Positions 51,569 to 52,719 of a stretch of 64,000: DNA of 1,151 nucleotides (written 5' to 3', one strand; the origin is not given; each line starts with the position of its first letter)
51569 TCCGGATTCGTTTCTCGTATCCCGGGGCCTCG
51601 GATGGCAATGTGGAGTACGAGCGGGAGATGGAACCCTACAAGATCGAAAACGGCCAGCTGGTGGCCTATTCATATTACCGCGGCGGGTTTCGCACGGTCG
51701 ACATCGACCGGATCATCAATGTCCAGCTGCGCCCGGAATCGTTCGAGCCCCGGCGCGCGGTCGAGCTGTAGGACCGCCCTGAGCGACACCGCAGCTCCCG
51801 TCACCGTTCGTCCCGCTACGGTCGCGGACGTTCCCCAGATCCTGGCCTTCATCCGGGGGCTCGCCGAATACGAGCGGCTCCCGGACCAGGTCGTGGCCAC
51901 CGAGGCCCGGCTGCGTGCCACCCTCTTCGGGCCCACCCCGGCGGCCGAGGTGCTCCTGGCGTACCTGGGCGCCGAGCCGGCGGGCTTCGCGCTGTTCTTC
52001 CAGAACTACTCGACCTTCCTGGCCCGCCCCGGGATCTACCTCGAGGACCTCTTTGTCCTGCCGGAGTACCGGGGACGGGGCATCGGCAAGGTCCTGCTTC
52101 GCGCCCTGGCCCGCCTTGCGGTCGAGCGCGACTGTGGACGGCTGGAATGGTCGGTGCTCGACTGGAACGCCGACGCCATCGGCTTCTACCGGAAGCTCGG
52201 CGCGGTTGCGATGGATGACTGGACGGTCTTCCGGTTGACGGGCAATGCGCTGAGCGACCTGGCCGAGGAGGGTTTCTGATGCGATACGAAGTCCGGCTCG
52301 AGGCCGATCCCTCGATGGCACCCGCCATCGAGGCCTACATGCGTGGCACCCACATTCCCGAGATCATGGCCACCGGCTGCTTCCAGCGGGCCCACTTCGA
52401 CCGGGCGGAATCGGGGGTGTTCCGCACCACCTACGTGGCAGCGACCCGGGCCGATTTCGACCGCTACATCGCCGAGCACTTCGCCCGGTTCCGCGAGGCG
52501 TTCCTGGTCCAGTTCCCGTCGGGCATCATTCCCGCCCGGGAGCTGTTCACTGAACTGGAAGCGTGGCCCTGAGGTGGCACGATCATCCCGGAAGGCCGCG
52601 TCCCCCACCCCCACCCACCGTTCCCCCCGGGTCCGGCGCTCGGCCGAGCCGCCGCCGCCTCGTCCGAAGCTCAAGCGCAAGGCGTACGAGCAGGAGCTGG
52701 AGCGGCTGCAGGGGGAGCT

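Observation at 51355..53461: Tightly overlapping WYL / GNAT / DUF4286 / PPK2 unit in which the GNAT lacks its own clean start codon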

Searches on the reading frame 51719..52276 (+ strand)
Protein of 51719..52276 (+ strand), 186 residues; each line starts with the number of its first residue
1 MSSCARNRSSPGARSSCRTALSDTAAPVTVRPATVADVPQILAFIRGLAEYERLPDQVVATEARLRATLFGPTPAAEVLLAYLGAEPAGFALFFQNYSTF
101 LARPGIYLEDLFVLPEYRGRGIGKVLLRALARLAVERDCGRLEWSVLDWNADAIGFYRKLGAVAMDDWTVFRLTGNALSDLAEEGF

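Call 5: search_protein_families(library=pfam, proteins=[window:51719-52276:+], max_evalue=0.1)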
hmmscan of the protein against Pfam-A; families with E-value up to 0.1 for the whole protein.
window:51719-52276:+ (186 aa): 7 families
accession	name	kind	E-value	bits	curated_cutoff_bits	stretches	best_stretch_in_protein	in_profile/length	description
PF00583.31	Acetyltransf_1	-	6.5e-21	75.2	20.7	1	70-161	24-115/116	Acetyltransferase (GNAT) family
PF13508.13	Acetyltransf_7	-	1.5e-13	51.4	27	1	76-161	3-81/84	Acetyltransferase (GNAT) domain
PF13673.13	Acetyltransf_10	-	9.4e-09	35.8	23.6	1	74-166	29-111/128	Acetyltransferase (GNAT) domain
PF08445.16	FR47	-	4.8e-06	26.9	22.1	1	100-162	16-77/86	FR47-like protein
PF13302.13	Acetyltransf_3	-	0.0038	18.4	25.4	1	29-162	3-137/138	Acetyltransferase (GNAT) domain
PF13480.13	Acetyltransf_6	-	0.0038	17.8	22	1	68-143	64-133/143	Acetyltransferase (GNAT) domain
PF14542.12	Acetyltransf_CG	-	0.0054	17.3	30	1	106-137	25-56/80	GCN5-related N-acetyl-transferase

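Call 6: search_protein_families(library=ncbifam, proteins=[window:51719-52276:+], max_evalue=0.1)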
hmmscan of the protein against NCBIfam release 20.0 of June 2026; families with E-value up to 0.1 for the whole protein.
window:51719-52276:+ (186 aa): 28 families (the best 25 are shown)
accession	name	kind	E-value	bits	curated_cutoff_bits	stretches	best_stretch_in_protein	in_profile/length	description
NF041716.1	HxA_phane_GNAT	equivalog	1.4e-10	41.3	250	1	28-173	2-151/152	cyclophane-containing RiPP N-acetyltransferase HaaN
NF000487.1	stat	exception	1.6e-10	40.8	420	1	88-162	91-161/189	streptothricin N-acetyltransferase STAT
TIGR01575.1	rimI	equivalog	1.9e-07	31.3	86.4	1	79-162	35-112/132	ribosomal protein S18-alanine N-acetyltransferase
NF007807.0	PRK10514.1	equivalog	3.4e-07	30.3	134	1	101-162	66-122/147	acetyltransferase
NF002959.0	PRK03624.1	equivalog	2.5e-06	27.2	124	1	111-162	78-129/147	GNAT family acetyltransferase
NF040503.1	resist_ArsN1a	equivalog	2.9e-06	27.1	170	1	30-161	1-132/159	arsinothricin resistance N-acetyltransferase ArsN1 family A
NF000482.1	AAC_3_XI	exception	6.3e-06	26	300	1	85-166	55-136/148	aminoglycoside N-acetyltransferase AAC(3)-XI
TIGR03103.1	trio_acet_GNAT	equivalog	7.2e-06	24.8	569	1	111-171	161-221/547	N-acetylglutaminylglutamine synthetase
NF053587.1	SpmdActasePaiA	equivalog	1.4e-05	24.9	250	1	101-166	86-151/172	spermidine/spermine N(1)-acetyltransferase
NF000110.2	AAC_6p_If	exception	2e-05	24.8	300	1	102-143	69-110/144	aminoglycoside N-acetyltransferase AAC(6')-If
NF043067.1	AAC_6p_group_E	equivalog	0.00011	22.1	140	1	101-161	66-126/140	aminoglycoside 6'-N-acetyltransferase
NF000140.3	AAC_6p_Salmo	exception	0.00012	22.4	270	1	103-142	73-112/145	cryptic aminoglycoside N-acetyltransferase AAC(6')-Iy/Iaa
NF033374.6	AAC_6p_Id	exception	0.00025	21.1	320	1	102-166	73-137/149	aminoglycoside N-acetyltransferase AAC(6')-Id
NF000497.1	AAC_6p_Iak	exception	0.00038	20.5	325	1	26-143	4-115/153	aminoglycoside N-acetyltransferase AAC(6')-Iak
NF007853.0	PRK10562.1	equivalog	0.0028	17.9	125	1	107-166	70-124/146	N-acetyltransferase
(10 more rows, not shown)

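Call 26: search_solved_structures(query=window:51785-52276:+, max_evalue=0.001, show_alignments=2)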
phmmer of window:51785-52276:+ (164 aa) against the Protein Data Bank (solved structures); distinct sequences matched with E-value up to 0.001: 40.
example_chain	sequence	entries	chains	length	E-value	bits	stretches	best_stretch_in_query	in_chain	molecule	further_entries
2fe7_A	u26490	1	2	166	5.1e-49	169.8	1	6-161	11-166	probable N-acetyltransferase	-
12jc_A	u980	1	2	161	6.7e-49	169.4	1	3-161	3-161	Thialysine Acetyltransferase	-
7zhc_A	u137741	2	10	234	1.9e-36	129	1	66-157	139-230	N-acetyltransferase domain-containing protein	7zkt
8xj5_A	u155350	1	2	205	2.4e-36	128.6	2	65-157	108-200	L-ornithine N5-acetyltransferase NATA1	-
8xbn_A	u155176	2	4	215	2.7e-36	128.4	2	65-158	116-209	L-ornithine N5-acetyltransferase NATA1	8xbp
8xj9_A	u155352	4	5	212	4.5e-36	127.7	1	65-157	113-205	GCN5-related N-acetyltransferase 8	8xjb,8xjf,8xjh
8rmz_A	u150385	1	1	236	6.7e-36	127.2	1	65-157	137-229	GCN5-related N-acetyltransferase 8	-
7ovv_A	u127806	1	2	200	1.5e-34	122.8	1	65-154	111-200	Probable acetyltransferase NATA1-like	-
2bei_A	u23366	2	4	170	9.1e-29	104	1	4-160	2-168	Diamine acetyltransferase 2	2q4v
8yv7_A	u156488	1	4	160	5.2e-27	98.3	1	14-162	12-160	Thialysine N-epsilon-acetyltransferase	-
3bj7_A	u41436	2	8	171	4e-25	92.2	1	6-160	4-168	Diamine acetyltransferase 1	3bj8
2jev_A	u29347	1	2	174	1.5e-24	90.3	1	5-160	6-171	DIAMINE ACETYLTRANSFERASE 1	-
2b4d_A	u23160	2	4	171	1.6e-24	90.1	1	5-160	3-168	Diamine acetyltransferase 1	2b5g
2f5i_A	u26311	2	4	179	1.7e-24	90.1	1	5-161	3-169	Diamine acetyltransferase 1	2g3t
2fxf_A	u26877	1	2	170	2e-24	89.9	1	6-160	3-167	Diamine acetyltransferase 1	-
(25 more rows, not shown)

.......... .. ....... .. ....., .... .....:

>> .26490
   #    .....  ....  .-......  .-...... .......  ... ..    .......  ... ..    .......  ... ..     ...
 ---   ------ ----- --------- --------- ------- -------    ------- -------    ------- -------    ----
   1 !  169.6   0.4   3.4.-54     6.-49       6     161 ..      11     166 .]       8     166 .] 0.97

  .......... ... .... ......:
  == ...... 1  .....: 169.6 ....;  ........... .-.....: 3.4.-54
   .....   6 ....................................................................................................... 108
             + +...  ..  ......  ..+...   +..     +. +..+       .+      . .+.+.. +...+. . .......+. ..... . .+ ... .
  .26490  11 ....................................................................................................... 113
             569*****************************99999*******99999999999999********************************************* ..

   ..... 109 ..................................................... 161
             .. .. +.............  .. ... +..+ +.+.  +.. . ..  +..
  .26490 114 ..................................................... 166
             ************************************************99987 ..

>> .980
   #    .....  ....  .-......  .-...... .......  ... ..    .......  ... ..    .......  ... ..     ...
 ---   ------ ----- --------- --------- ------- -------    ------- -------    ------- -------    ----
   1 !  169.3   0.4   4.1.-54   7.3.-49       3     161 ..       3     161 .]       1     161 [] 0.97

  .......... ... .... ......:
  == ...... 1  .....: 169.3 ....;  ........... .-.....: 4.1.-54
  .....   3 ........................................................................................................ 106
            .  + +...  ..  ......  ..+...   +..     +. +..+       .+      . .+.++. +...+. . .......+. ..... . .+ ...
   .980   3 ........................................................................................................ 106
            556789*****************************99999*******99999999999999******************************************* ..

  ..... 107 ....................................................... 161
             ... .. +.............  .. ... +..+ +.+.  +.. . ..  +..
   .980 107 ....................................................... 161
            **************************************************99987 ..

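Call 30: find_homologous_proteins(query=window:51785-52276:+, max_evalue=1e-20)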
Query window:51785-52276:+ (164 aa): 8000 proteins with E <= 1e-20 among 8000 candidates; the best 120 are listed.
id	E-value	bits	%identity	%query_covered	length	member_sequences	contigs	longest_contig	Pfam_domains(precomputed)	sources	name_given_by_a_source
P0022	1.1e-101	356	100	100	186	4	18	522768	PF13673.14,PF13508.14,PF08445.17,PF00583.32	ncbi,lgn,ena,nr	ncbi:MAG: GNAT family N-acetyltransferase [Gemmatimonadales bacterium]|nr:GNAT family N-acetyltransf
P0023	2.2e-82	293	87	96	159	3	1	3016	PF13508.14,PF08445.17,PF00583.32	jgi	-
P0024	6.2e-82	292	86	96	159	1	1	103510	PF13673.14,PF13508.14,PF08445.17,PF00583.32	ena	-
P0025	8.1e-81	288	85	95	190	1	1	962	PF13673.14,PF13508.14,PF08445.17,PF00583.32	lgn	-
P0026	8.7e-81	288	85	96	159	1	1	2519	PF13673.14,PF13508.14,PF08445.17,PF00583.32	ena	-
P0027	1.6e-78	280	82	97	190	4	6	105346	PF13673.14,PF13508.14,PF08445.17,PF00583.32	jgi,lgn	-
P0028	1.7e-72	261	76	96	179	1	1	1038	PF13673.14,PF13508.14,PF00583.32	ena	-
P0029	6.0e-72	259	79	95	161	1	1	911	PF13673.14,PF13508.14,PF08445.17,PF00583.32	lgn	-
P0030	2.9e-71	257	76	96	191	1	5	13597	PF13673.14,PF13508.14,PF08445.17,PF00583.32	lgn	-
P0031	3.9e-71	256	75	98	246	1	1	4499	PF13673.14,PF13508.14,PF00583.32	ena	-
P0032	5.3e-71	256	78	95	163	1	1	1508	PF13673.14,PF13508.14,PF08445.17,PF00583.32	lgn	-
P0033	3.6e-70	253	73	98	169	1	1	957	PF13673.14,PF13508.14,PF08445.17,PF00583.32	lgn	-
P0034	8.7e-70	252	75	96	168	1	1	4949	PF13673.14,PF13508.14,PF08445.17,PF00583.32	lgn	-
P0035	1.1e-69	252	72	97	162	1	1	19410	PF13673.14,PF13508.14,PF08445.17,PF00583.32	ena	-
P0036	2.0e-69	251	73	98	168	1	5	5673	PF13673.14,PF13508.14,PF08445.17,PF00583.32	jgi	jgi:GNAT superfamily N-acetyltransferase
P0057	7.8e-68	246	73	96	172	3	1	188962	PF13673.14,PF13508.14,PF08445.17,PF00583.32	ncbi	-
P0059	1.1e-67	245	71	96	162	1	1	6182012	PF13673.14,PF13508.14,PF08445.17,PF00583.32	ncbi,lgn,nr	ncbi:N-acetyltransferase [Bryobacterales bacterium F-183]|nr:N-acetyltransferase [Bryobacterales bac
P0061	1.3e-67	245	71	96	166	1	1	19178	PF13673.14,PF13508.14,PF08445.17,PF00583.32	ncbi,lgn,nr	ncbi:MAG TPA: GNAT family N-acetyltransferase [Gemmatimonadales bacterium]|nr:GNAT family N-acetyltr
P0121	3.4e-66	240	74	95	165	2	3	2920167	PF13673.14,PF13508.14,PF08445.17,PF00583.32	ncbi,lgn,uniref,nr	ncbi:GNAT family N-acetyltransferase [Longimicrobium terrae]|uniref:GNAT superfamily N-acetyltransfe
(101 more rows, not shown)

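Call 34: find_encoding_contigs(protein=P0121, flank=4000, max_places=1)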
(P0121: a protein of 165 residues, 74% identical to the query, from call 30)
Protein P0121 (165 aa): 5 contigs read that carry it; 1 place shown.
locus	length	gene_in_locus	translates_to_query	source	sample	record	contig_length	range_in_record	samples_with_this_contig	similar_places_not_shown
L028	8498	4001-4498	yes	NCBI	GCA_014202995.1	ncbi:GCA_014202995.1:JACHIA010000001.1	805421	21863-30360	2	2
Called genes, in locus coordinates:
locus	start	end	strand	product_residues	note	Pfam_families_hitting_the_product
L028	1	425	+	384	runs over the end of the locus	PF14907:NTP_transf_5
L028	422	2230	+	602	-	PF00664:ABC_membrane, PF00005:ABC_tran, PF13304:AAA_21 (faint), PF02463:SMC_N (weak)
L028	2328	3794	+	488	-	PF00171:Aldedh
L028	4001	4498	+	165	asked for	PF13673:Acetyltransf_10, PF00583:Acetyltransf_1, PF13508:Acetyltransf_7, PF08445:FR47 (weak)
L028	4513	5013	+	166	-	-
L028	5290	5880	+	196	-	PF01909:NTP_transf_2, PF18765:Polbeta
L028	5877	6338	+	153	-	-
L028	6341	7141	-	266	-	PF00459:Inositol_P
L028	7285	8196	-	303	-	PF10263:SprT-like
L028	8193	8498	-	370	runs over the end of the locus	PF04055:Radical_SAM, PF19288:CofH_C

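Call 35: find_encoding_contigs(protein=P0059, flank=4000, max_places=1)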
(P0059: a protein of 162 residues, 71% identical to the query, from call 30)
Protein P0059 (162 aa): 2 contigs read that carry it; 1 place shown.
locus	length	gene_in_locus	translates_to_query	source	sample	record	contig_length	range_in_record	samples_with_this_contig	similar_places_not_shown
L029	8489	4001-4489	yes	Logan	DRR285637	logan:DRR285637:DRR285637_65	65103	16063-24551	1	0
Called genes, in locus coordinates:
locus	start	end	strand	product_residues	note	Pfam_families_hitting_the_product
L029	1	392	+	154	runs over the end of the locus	PF11695:DUF3291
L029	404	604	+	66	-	-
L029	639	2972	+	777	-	PF01011:PQQ, PF13570:Beta-prop_ACSF4 (faint), PF13360:PQQ_2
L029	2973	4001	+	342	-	PF14903:WG_beta_rep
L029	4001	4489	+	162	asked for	PF00583:Acetyltransf_1, PF13673:Acetyltransf_10, PF13508:Acetyltransf_7, PF08445:FR47 (weak)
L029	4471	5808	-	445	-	PF01408:GFO_IDH_MocA, PF19051:GFO_IDH_MocA_C2, PF02894:GFO_IDH_MocA_C, PF22725:GFO_IDH_MocA_C3, PF19051:GFO_IDH_MocA_C2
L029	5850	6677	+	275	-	PF03009:GDPD, PF13653:GDPD_2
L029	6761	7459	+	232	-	PF01061:ABC2_membrane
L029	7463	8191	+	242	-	PF00005:ABC_tran, PF13304:AAA_21 (faint)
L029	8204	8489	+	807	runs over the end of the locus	PF01136:Peptidase_U32, PF12392:DUF3656, PF01136:Peptidase_U32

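Call 36: search_protein_families(library=padloc, proteins=[window:51785-52276:+], max_evalue=0.01)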
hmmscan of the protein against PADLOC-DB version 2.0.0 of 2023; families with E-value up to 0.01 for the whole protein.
window:51785-52276:+ (164 aa): 0 families

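Call 48: find_encoding_contigs(protein=P0061, flank=4000, max_places=1)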
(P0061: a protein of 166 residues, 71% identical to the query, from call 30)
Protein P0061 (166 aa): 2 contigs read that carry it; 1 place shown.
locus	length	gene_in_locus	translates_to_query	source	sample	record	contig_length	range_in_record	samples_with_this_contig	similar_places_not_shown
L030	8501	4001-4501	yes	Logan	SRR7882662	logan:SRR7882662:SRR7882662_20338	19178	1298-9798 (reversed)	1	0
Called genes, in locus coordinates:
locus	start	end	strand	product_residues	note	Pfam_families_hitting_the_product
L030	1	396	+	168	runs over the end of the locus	PF04978:MST (weak), PF12867:DinB_2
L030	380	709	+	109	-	-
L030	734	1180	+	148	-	PF03013:Pyr_excise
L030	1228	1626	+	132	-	PF14078:DUF4259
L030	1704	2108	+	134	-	-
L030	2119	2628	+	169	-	-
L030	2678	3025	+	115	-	PF03992:ABM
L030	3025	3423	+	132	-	PF00903:Glyoxalase, PF18029:Glyoxalase_6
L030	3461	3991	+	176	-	PF04978:MST, PF12867:DinB_2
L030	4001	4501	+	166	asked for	PF08445:FR47 (faint), PF00583:Acetyltransf_1, PF13673:Acetyltransf_10, PF13508:Acetyltransf_7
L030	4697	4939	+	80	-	-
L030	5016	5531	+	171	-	PF01661:Macro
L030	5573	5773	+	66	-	-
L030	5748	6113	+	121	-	PF01035:DNA_binding_1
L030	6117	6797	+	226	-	PF04493:Endonuclease_5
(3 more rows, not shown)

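Call 49: find_encoding_contigs(protein=P0057, flank=4000, max_places=1)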
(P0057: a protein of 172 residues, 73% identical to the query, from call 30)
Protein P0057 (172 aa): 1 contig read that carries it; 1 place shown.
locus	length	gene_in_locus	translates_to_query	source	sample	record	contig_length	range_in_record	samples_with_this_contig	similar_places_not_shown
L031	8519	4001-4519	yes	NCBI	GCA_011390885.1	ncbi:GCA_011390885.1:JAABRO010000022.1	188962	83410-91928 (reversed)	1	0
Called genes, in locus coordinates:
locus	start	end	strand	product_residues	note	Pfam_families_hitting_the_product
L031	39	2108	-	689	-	PF13620:CarboxypepD_reg, PF07715:Plug, PF00593:TonB_dep_Rec_b-barrel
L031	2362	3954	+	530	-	PF07969:Amidohydro_3, PF01979:Amidohydro_1 (faint)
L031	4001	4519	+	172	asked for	PF00583:Acetyltransf_1, PF13673:Acetyltransf_10, PF13508:Acetyltransf_7, PF08445:FR47 (faint)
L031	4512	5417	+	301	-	PF01261:AP_endonuc_2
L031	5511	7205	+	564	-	PF00732:GMC_oxred_N, PF00890:FAD_binding_2 (faint), PF01266:DAO (weak), PF12831:FAD_oxidored (faint), PF05199:GMC_oxred_C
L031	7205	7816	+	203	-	PF13618:Gluconate_2-dh3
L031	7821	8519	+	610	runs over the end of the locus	-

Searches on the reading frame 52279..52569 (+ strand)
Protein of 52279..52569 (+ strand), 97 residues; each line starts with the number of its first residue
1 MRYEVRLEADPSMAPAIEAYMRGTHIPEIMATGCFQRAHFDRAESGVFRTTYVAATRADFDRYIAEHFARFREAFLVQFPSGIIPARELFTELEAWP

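Call 5: search_protein_families(library=pfam, proteins=[window:52279-52569:+], max_evalue=0.1)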
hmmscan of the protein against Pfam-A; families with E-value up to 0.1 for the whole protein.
window:52279-52569:+ (97 aa): 1 family
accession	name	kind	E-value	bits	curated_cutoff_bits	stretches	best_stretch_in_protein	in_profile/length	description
PF14114.12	DUF4286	-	3.1e-11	43.8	25.8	1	3-90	4-97/100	Domain of unknown function (DUF4286)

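Call 6: search_protein_families(library=ncbifam, proteins=[window:52279-52569:+], max_evalue=0.1)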
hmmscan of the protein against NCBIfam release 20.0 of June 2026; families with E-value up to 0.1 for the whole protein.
window:52279-52569:+ (97 aa): 0 families

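Call 27: search_solved_structures(query=window:52279-52569:+, max_evalue=1)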
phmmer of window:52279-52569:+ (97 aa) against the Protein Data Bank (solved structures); distinct sequences matched with E-value up to 1: 1.
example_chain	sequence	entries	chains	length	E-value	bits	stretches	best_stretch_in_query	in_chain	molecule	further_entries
1x7v_A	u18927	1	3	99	0.046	17.3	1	7-73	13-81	PA3566 protein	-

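Call 36: search_protein_families(library=padloc, proteins=[window:52279-52569:+], max_evalue=0.01)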
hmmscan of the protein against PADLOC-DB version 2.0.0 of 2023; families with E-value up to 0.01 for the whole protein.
window:52279-52569:+ (97 aa): 0 families

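Call 59: find_homologous_proteins(query=window:52279-52569:+, max_evalue=0.001)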
Query window:52279-52569:+ (97 aa): 10 proteins with E <= 0.001 among 13 candidates.
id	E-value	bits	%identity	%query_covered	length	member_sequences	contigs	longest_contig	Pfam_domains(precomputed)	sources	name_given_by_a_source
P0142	1.1e-56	207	97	100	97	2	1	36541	PF14114.13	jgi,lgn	-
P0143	4.6e-49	182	84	100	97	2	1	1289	PF14114.13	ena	-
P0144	2.4e-48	180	85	100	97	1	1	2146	PF14114.13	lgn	-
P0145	2.1e-47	177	81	100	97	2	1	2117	PF14114.13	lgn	-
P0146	6.1e-43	163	77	100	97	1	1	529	PF14114.13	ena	-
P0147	1.5e-36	142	69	99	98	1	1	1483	PF14114.13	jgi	-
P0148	1.8e-31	126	61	99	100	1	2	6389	PF14114.13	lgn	-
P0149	9.2e-23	98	48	99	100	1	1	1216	PF14114.13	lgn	-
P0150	8.5e-21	92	47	98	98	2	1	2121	PF14114.13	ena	-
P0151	9.7e-17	79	46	96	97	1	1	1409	PF14114.13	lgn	-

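Call 69: predict_structure(alignment_id=A4)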
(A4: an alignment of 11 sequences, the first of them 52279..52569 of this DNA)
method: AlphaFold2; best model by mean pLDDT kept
length: 97 residues; sequences in the alignment: 11
mean_pLDDT: 86.7   pTM: 0.78
mean pLDDT of the five models: 86.7, 86.6, 85.7, 85.7, 85.5
residues with pLDDT >= 90: 59; 70-90: 26; 50-70: 8; < 50: 4
segments of 3 or more residues with pLDDT < 50: 94-97
pLDDT, mean of each block of 10 residues (from residue 1): 88 91 97 96 82 93 94 91 73 50
secondary structure, 60 per line:
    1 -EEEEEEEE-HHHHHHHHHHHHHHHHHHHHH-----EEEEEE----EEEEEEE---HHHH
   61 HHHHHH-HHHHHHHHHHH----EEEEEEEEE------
elements in order: E2-9 H11-31 E37-42 E47-53 H57-66 H68-78 E83-91

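Call 72: fold_search(model_id=the predicted structure, library=pdb)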
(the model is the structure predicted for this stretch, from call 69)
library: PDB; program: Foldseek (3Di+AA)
matches with E <= 10: 1533; with E <= 0.001: 4
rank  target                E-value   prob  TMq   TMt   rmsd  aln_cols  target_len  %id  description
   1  8ecp_A                6.5e-04  1.00  0.71  0.70   2.5        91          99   16  R16A PA0709 with BME modifications (released 2023-09-27)
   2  8eif_B                7.5e-04  1.00  0.70  0.70   2.8        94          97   17  Crystal structure of unmodified Pseudomonas aeruginosa protein PA0709 (released 2023-09-27)
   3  2pd1_B                8.0e-04  1.00  0.64  0.63   4.7       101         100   18  Crystal structure of NE2512 protein of unknown function from Nitrosomonas europaea (released 2007-05-01)
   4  2pd1_C                8.5e-04  1.00  0.63  0.61   4.7        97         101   20  Crystal structure of NE2512 protein of unknown function from Nitrosomonas europaea (released 2007-05-01)
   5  8ecx_A                1.5e-03  1.00  0.69  0.69   2.9        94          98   17  PA0709 with glyoxal and BME modifications (released 2023-09-27)
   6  7byu_A                1.9e-03  1.00  0.55  0.50   5.7       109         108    9  Crystal structure of Acidovorax avenae L-fucose mutarotase (apo form) (released 2020-05-27)
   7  8ecp_B                2.0e-03  1.00  0.71  0.72   2.5        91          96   16  R16A PA0709 with BME modifications (released 2023-09-27)
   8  2mq8_MODEL_1_A        2.1e-03  1.00  0.55  0.50   4.6       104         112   19  Solution NMR Structure of De novo designed protein LFR1 1 with ferredoxin fold, Northeast Structural Genomics  (released 2014-08-20)
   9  4rjv_C                2.4e-03  1.00  0.53  0.62   3.8        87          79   13  Crystal Structure of a De Novo Designed Ferredoxin Fold, Northeast Structural Genomics Consortium (NESG) Target OR461 (released 2014-10-22)
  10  2pd1_A                2.8e-03  1.00  0.64  0.61   4.3        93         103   18  Crystal structure of NE2512 protein of unknown function from Nitrosomonas europaea (released 2007-05-01)
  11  1tuw                  2.8e-03  1.00  0.54  0.50   5.8        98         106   18  Structural and Functional Analysis of Tetracenomycin F2 Cyclase from Streptomyces glaucescens: A Type-II Polyketide Cycl (released 2004-08-03)
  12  8ecx_B                3.1e-03  1.00  0.71  0.70   2.5        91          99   15  PA0709 with glyoxal and BME modifications (released 2023-09-27)
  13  8ecx_E                3.6e-03  1.00  0.69  0.67   2.8        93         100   16  PA0709 with glyoxal and BME modifications (released 2023-09-27)
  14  8eif_A                3.6e-03  1.00  0.69  0.69   2.9        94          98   17  Crystal structure of unmodified Pseudomonas aeruginosa protein PA0709 (released 2023-09-27)
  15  8ecx_C                3.6e-03  1.00  0.69  0.66   2.9        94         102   17  PA0709 with glyoxal and BME modifications (released 2023-09-27)
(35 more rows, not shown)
